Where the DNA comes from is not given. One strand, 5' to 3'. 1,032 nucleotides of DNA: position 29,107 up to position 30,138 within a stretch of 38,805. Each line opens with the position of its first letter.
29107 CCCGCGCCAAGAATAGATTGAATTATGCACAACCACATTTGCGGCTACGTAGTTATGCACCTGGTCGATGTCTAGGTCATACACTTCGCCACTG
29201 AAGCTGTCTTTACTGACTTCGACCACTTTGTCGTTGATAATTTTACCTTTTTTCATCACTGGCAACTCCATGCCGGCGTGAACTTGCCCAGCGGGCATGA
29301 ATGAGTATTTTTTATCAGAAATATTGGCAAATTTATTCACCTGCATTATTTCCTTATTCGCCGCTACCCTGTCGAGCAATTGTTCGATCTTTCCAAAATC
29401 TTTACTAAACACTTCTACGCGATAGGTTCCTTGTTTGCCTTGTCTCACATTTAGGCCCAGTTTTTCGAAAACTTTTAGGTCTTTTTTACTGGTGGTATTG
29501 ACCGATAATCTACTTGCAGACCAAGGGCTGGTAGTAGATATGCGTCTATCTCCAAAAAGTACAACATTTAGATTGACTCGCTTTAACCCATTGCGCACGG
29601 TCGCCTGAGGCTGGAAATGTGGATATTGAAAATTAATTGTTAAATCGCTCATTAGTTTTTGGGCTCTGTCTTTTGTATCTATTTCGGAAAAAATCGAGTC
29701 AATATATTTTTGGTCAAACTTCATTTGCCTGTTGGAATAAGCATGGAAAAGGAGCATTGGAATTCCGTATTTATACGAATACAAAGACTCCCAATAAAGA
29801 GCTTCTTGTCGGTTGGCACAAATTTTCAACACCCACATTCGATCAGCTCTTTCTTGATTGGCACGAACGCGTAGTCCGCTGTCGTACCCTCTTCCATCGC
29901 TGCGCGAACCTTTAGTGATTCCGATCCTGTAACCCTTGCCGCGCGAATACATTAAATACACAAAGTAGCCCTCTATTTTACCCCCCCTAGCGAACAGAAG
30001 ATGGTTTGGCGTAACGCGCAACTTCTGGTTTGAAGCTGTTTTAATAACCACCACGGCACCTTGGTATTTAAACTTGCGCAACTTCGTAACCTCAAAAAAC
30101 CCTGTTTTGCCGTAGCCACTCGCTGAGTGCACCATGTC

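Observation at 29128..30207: Intein in helicase motif III of PcrA/UvrD, with a non-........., GIY-YIG/T5orf172-like central domain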

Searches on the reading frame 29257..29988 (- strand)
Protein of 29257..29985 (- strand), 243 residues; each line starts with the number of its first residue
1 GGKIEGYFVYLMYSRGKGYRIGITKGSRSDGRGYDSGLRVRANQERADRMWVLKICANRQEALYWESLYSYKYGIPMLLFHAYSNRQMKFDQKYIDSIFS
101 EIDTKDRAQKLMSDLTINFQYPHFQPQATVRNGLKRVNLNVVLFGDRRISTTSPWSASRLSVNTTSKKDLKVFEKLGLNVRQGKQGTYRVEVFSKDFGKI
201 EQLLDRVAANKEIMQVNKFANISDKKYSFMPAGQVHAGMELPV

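Call 4: search_protein_families(library=pfam, proteins=[window:29257-29985:-], max_evalue=10)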
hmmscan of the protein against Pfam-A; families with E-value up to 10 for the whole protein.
seq(243 aa): 0 families

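Call 22: search_protein_representatives(alignment_id=A2)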
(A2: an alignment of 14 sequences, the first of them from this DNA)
Query: 14 sequences, 227 profile positions. Proteins with E-value up to 0.001 (for the whole library): 1772; up to 1e-10: 1091; up to 1e-30: 210. The best 150 are listed.
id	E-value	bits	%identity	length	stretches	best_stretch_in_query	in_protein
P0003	5.7e-101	353.3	-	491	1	1-227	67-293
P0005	1.5e-97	342.1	-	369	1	3-227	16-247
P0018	5.9e-97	340.1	-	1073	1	1-226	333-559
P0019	2.0e-95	335.1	-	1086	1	4-227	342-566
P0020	1.8e-93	328.7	-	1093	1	2-227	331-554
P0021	2.5e-87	308.6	-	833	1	3-227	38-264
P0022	8.8e-82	290.5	-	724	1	4-227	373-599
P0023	2.5e-80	285.8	-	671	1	5-226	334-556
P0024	1.5e-77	276.7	-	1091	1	5-225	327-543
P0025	1.7e-77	276.5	-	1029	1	5-226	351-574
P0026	8.4e-77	274.2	-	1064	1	4-227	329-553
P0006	1.3e-76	273.5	-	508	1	1-161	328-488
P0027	6.1e-76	271.4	-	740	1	5-226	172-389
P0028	2.2e-74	266.3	-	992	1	5-227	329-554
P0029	2.6e-74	266.0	-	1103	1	4-222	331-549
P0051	4.9e-59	216.1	-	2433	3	10-162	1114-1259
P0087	3.2e-47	177.4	-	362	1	7-211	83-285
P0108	1.6e-43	165.4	-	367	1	7-215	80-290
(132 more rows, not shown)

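Call 33: search_protein_families(library=pfam, alignment_id=A3, max_evalue=10)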
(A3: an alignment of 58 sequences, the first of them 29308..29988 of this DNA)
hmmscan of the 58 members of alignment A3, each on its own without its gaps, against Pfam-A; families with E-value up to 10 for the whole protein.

A. member 1, window:29308-29988:- (227 aa): 0 families

B. families by the number of members that match (of 58 scanned): 23 families
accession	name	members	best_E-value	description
PF01541.30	GIY-YIG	7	0.0025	GIY-YIG catalytic domain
PF14183.11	YwpF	2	0.019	YwpF-like protein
PF23428.2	DUF7115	1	0.014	Domain of unknown function (DUF7115)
PF13499.12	EF-hand_7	1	0.014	EF-hand domain pair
PF19101.5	DUF5788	1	0.025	Family of unknown function (DUF5788)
PF00272.24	Cecropin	1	0.028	Cecropin family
PF11608.14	RRM_MARF1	1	0.035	MARF1, RNA recognition motif 1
PF01536.21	SAM_decarbox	1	0.039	Adenosylmethionine decarboxylase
PF03276.19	Gag_spuma_N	1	0.062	Spumavirus gag protein, N-terminal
PF03959.19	FSH1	1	0.068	Serine hydrolase (FSH1)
PF20167.3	Transposase_32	1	0.088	Putative plant transposon protein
PF16343.11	DUF4973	1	0.092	Domain of unknown function (DUF4973)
PF22552.1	TY-Chap3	1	0.11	T3SS (YopN, CesT) and YbjN peptide-binding chaperone 3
PF13040.11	Fur_reg_FbpB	1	0.12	Fur-regulated basic protein B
PF13551.12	HTH_29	1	0.12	Winged helix-turn helix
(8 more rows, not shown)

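Call 34: search_solved_structures(query=A3, max_evalue=10, show_alignments=3)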
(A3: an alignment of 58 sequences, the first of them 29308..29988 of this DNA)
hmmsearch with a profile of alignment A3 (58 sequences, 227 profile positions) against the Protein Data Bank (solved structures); distinct sequences matched with E-value up to 10: 0.

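Call 39: predict_structure(alignment_id=A3)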
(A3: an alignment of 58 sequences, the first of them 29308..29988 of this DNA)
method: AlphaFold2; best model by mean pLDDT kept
length: 227 residues; sequences in the alignment: 58
mean_pLDDT: 91.1   pTM: 0.83
mean pLDDT of the five models: 91.1, 90.9, 90.2, 89.7, 89.7
residues with pLDDT >= 90: 160; 70-90: 57; 50-70: 9; < 50: 1
segments of 3 or more residues with pLDDT < 50: none
pLDDT, mean of each block of 10 residues (from residue 1): 86 96 96 91 93 98 99 98 87 96 98 97 87 78 89 87 91 93 93 93 91 80 77
secondary structure, 60 per line:
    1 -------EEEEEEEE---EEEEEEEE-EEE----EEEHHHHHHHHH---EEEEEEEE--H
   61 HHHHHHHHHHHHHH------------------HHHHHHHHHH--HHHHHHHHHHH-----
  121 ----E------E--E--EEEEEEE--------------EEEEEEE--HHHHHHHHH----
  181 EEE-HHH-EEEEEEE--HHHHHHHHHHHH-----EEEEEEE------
elements in order: E8-15 E19-26 E28-30 E35-37 H38-46 E50-57 H60-74 H93-102 H105-115 E138-144 E159-165 H168-176 E181-183 E189-195 H198-209 E215-221

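Call 42: fold_search(model_id=the predicted structure, library=pdb)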
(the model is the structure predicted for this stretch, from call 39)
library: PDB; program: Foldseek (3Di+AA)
matches with E <= 10: 547; with E <= 0.001: 0
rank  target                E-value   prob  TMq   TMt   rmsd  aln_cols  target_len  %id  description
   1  9xy1_A                6.3e-03  0.38  0.22  0.18  17.5       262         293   11  One of a series of engineered variants of I-OnuI meganuclease targeting altered DNA target sequence (released 2025-09-10)
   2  6bcg_J                8.1e-03  0.41  0.22  0.19  17.6       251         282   11  I-LtrI A28G bound to cognate substrate (pre-cleavage complex) (released 2018-10-24)
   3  5t8d_A                8.1e-03  0.33  0.22  0.18  16.7       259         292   12  Engineered variant of I-OnuI meganuclease targeting the HIV integrase gene; harbors 47 point mutations relative to wil (released 2017-05-03)
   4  5thg_D                1.0e-02  0.41  0.23  0.19  16.8       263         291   12  Engineered variant of I-OnuI meganuclease targeting the HIV CCR5 gene; harbors 43 point mutations relative to wild-typ (released 2017-05-03)
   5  9q7w_A                1.0e-02  0.33  0.22  0.18  16.6       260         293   11  One of a series of engineered variants of I-OnuI meganuclease targeting altered DNA target sequence (released 2025-09-10)
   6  7rcg_A                1.2e-02  0.38  0.24  0.19  17.1       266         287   10  I-OnuI_e-hPD1-f final stage reengineered variant of I-OnuI (released 2022-06-29)
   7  6bcn_A                1.3e-02  0.35  0.22  0.18  16.6       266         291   10  I-LtrI E184D bound to cognate substrate (pre-cleavage complex) (released 2018-10-24)
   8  4z1z_B                1.3e-02  0.35  0.24  0.20  16.8       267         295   12  Crystal Structure of Meganuclease I-SmaMI Bound to Uncleaveable DNA with a TTCT Central Four (released 2016-03-30)
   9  4bts_AF               1.5e-02  0.93  0.22  0.45   5.7        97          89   14  THE CRYSTAL STRUCTURE OF THE EUKARYOTIC 40S RIBOSOMAL SUBUNIT IN COMPLEX WITH EIF1 AND EIF1A (released 2013-07-17)
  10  5e67_A                1.6e-02  0.69  0.23  0.19  14.0       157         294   16  K103A/K262A double mutant of I-SmaMI (released 2016-01-13)
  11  6bda_A                1.7e-02  0.35  0.24  0.19  17.1       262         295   11  Wild-type I-OnuI bound to A3G substrate (post-cleavage complex) (released 2018-10-24)
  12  6bcg_A                1.7e-02  0.30  0.22  0.19  17.7       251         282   11  I-LtrI A28G bound to cognate substrate (pre-cleavage complex) (released 2018-10-24)
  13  5t2h_A                1.8e-02  0.35  0.24  0.19  17.1       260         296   12  Engineered variant of I-OnuI meganuclease targeting the Human TCRa gene; harbors 43 point mutations relative to wild-t (released 2017-05-03)
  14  7rcf_A                2.1e-02  0.38  0.24  0.20  15.6       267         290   13  Fourth stage reengineered variant of I-OnuI with stability enhancing substitutions (released 2022-06-29)
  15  5esp_A                2.3e-02  0.30  0.23  0.19  16.4       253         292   11  Crystal Structure of LAGLIDADG Meganuclease I-PanMI with coordinated Calcium ions (released 2016-03-30)
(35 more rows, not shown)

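Call 45: fold_search(model_id=the predicted structure, library=viral)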
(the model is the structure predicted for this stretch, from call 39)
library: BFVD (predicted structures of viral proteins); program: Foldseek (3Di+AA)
matches with E <= 10: 781; with E <= 0.001: 3
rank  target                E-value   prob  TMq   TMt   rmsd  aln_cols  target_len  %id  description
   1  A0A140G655            2.3e-13  1.00  0.63  0.17   3.8       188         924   31  (no name in the UniProt tables at hand)
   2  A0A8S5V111            2.4e-10  1.00  0.50  0.16  11.6       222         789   25  DNA 3'-5' helicase [Siphoviridae sp. ct3r22]
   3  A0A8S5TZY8            4.4e-08  1.00  0.48  0.15   2.6       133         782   27  Adenine specific DNA methyltransferase [Myoviridae sp. ctCuC1]
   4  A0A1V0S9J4            4.6e-03  0.99  0.25  0.38   5.0        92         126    6  Uncharacterized protein [Catovirus CTV1]
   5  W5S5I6                6.7e-03  0.69  0.27  0.24  17.9       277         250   11  Group I intron GIY-YIG endonuclease [Pithovirus sibericum]
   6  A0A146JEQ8            1.7e-02  0.92  0.20  0.38   5.4        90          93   14  (no name in the UniProt tables at hand)
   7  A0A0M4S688            1.9e-02  0.85  0.22  0.20   9.5       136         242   14  (no name in the UniProt tables at hand)
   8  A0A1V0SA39            2.0e-02  0.54  0.23  0.19  14.9       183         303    9  Uncharacterized protein [Catovirus CTV1]
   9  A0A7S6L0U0            2.4e-02  0.41  0.24  0.21  22.3       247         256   14  Homing endonuclease [Escherichia phage JEP6]
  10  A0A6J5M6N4            2.6e-02  0.80  0.20  0.31   7.3        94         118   12  Uncharacterized protein [uncultured Caudovirales phage]
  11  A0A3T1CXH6            4.4e-02  0.89  0.23  0.42   4.5        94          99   15  Initiation factor eIF1/SUI [Acanthamoeba castellanii medusavirus J1]
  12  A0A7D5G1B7            4.4e-02  0.80  0.24  0.28  15.7       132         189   17  GIY-YIG domain-containing protein [Escherichia phage vB_EcoM_F1]
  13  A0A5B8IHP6            4.4e-02  0.51  0.22  0.31  12.4       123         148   13  Translation initiation factor SUI1 [Mimiviridae sp. ChoanoV1]
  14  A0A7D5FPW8            4.7e-02  0.33  0.26  0.18  20.5       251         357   10  (no name in the UniProt tables at hand)
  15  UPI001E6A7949         5.0e-02  0.93  0.19  0.52   4.3        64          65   20  (no name look-up for this kind of identifier)
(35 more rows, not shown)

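Call 55: search_protein_families(library=phrogs, alignment_id=A3, max_evalue=1)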
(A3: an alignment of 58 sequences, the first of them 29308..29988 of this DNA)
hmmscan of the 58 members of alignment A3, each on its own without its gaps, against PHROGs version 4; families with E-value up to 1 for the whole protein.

A. member 1, window:29308-29988:- (227 aa): 0 families

B. families by the number of members that match (of 58 scanned): 31 families (the first 25 are shown)
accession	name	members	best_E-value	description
phrog_3139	-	2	0.13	aminotransferase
phrog_10829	-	1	0.00029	-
phrog_10251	-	1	0.0076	-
phrog_12821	-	1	0.023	-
phrog_4854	-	1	0.024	-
phrog_24586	-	1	0.033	-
phrog_17836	-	1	0.041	-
phrog_3506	-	1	0.054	thymidylate synthase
phrog_27607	-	1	0.087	-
phrog_7288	-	1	0.092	-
phrog_16708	-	1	0.094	-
phrog_32580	-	1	0.1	tail assembly chaperone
phrog_7066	-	1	0.12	-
phrog_22493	-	1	0.12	-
phrog_2391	-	1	0.13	DNA binding protein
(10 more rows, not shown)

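Call 56: search_protein_families(library=ncbifam, alignment_id=A3, max_evalue=10)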
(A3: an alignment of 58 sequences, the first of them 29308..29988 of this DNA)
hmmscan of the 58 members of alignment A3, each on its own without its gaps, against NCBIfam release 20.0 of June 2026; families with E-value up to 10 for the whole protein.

A. member 1, window:29308-29988:- (227 aa): 0 families

B. families by the number of members that match (of 58 scanned): 12 families
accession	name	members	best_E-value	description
NF003410.0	PRK04778.1-4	1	0.0061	septation ring formation regulator EzrA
TIGR00027.1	mthyl_TIGR00027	1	0.0068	SAM-dependent methyltransferase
NF005936.0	PRK07979.1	1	0.025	acetolactate synthase 3 large subunit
NF003032.0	PRK03910.1-5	1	0.037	D-cysteine desulfhydrase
NF010673.0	PRK14070.1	1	0.065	exodeoxyribonuclease VII small subunit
TIGR00270.2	TIGR00270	1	0.073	multiprotein bridging factor aMBF1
NF008107.0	PRK10853.1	1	0.078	ArsC family reductase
NF008724.0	PRK11720.1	1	0.085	UDP-glucose--hexose-1-phosphate uridylyltransferase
NF006525.0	PRK08979.1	1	0.086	acetolactate synthase 3 large subunit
NF045609.1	EpsI_type_B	1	0.11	exosortase-associated protein EpsI, B-type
NF006534.0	PRK09014.1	1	0.12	transcription/translation regulatory transformer protein RfaH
NF041287.1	lipo_GerS_rel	1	0.17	germination lipoprotein GerS-related protein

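Call 64: find_related_loci(query=A2, collection=genome_contigs, flank=2500)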
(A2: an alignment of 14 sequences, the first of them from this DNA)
Query A2 (227 aa) in genome_contigs; peptide patterns used: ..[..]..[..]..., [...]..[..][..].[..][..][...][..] (x = any residue, [..] = any of these).
191 stretches matched a pattern; 174 encode a relative of the query (tblastn E <= 1e-3); the best 80 are kept; 80 distinct loci.
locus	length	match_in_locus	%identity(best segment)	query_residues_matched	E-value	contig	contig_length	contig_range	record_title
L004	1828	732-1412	64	1-227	3e-105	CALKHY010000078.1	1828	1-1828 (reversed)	MAG TPA_asm: uncultured Candidatus Saccharibacteria bacterium isolate SRR4028141_bin.49_CONCOCT_v1.1_MAG genome assembly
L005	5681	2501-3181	62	1-227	2e-97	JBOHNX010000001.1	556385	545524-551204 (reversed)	MAG: Candidatus Saccharimonadales bacterium isolate SD8036_maxbin2.bin.8 NODE_2_length_556385_cov_14.177026, whole genom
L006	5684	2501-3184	60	1-227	1e-96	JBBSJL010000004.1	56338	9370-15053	MAG: Candidatus Saccharimonadales bacterium isolate LS4_metabat2.004 LS4_metabat2.004_K_2647946_L_56338_cov_11.9977, who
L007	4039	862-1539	61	3-227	1e-96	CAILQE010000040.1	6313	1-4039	uncultured Candidatus Saccharibacteria bacterium isolate KR2_bin-0178 genome assembly, contig: bin-0178:40/85, whole gen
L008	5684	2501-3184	62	1-227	2e-96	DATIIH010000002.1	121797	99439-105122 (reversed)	MAG TPA_asm: Patescibacteria group bacterium isolate SMAG_U15659 k141_490027, whole genome shotgun sequence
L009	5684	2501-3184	62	1-226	3e-96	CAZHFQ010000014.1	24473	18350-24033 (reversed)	MAG TPA_asm: uncultured Candidatus Saccharimonas sp. isolate SRP178699_co2_144 genome assembly, contig: NODE_1223_length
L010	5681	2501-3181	60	1-227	6e-96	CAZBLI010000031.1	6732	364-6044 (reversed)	MAG TPA_asm: uncultured Candidatus Saccharibacteria bacterium isolate binchicken_co118_5 genome assembly, contig: NODE_1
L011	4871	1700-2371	62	4-225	3e-96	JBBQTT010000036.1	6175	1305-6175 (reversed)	MAG: Candidatus Saccharimonadales bacterium isolate Co_metawrap_1856 Cmw_1856_k141_29166968_length_6175_cov_18.9881, who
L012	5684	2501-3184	60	1-227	2e-95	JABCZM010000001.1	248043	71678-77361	MAG: Candidatus Saccharibacteria bacterium isolate Inc-BW-C-12-M_MAG58 Ga0210394_10000069, whole genome shotgun sequence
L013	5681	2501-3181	61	3-227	3e-95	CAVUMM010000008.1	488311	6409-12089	MAG: uncultured Candidatus Saccharibacteria bacterium isolate MFD06435.bin.1.175 genome assembly, contig: contig_74390,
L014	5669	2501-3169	60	6-227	7e-95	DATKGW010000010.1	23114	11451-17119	MAG TPA_asm: Patescibacteria group bacterium isolate SMAG_U14561 k141_165150, whole genome shotgun sequence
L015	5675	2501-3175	62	4-226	7e-95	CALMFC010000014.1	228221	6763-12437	MAG TPA_asm: uncultured bacterium isolate SRR1763383_bin.5_CONCOCT_v1.1_MAG genome assembly, contig: ERZ747224.13, whole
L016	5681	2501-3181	59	1-227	8e-94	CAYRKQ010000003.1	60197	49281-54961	MAG TPA_asm: uncultured Candidatus Saccharibacteria bacterium isolate SRP344714_co2_488 genome assembly, contig: NODE_11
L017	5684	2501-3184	59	1-227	6e-94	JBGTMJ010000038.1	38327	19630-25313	MAG: Candidatus Saccharimonadales bacterium isolate JTS-RE36 k141_9203288, whole genome shotgun sequence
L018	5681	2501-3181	59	1-227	1e-93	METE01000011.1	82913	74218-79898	MAG: candidate division Kazan bacterium RIFCSPLOWO2_01_FULL_48_13 rifcsplowo2_01_scaffold_3506, whole genome shotgun seq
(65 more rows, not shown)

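Call 83: find_encoding_contigs(protein=P0087, flank=5000, max_places=3)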
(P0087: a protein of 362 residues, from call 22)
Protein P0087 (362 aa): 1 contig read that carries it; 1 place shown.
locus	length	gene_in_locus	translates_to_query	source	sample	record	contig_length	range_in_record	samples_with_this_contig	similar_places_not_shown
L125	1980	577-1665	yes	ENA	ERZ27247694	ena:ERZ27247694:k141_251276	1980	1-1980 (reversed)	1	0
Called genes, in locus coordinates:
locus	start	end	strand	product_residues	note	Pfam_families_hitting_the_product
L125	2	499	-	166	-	?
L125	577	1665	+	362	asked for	PF14890:Intein_splicing (faint)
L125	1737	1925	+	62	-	-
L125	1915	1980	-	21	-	?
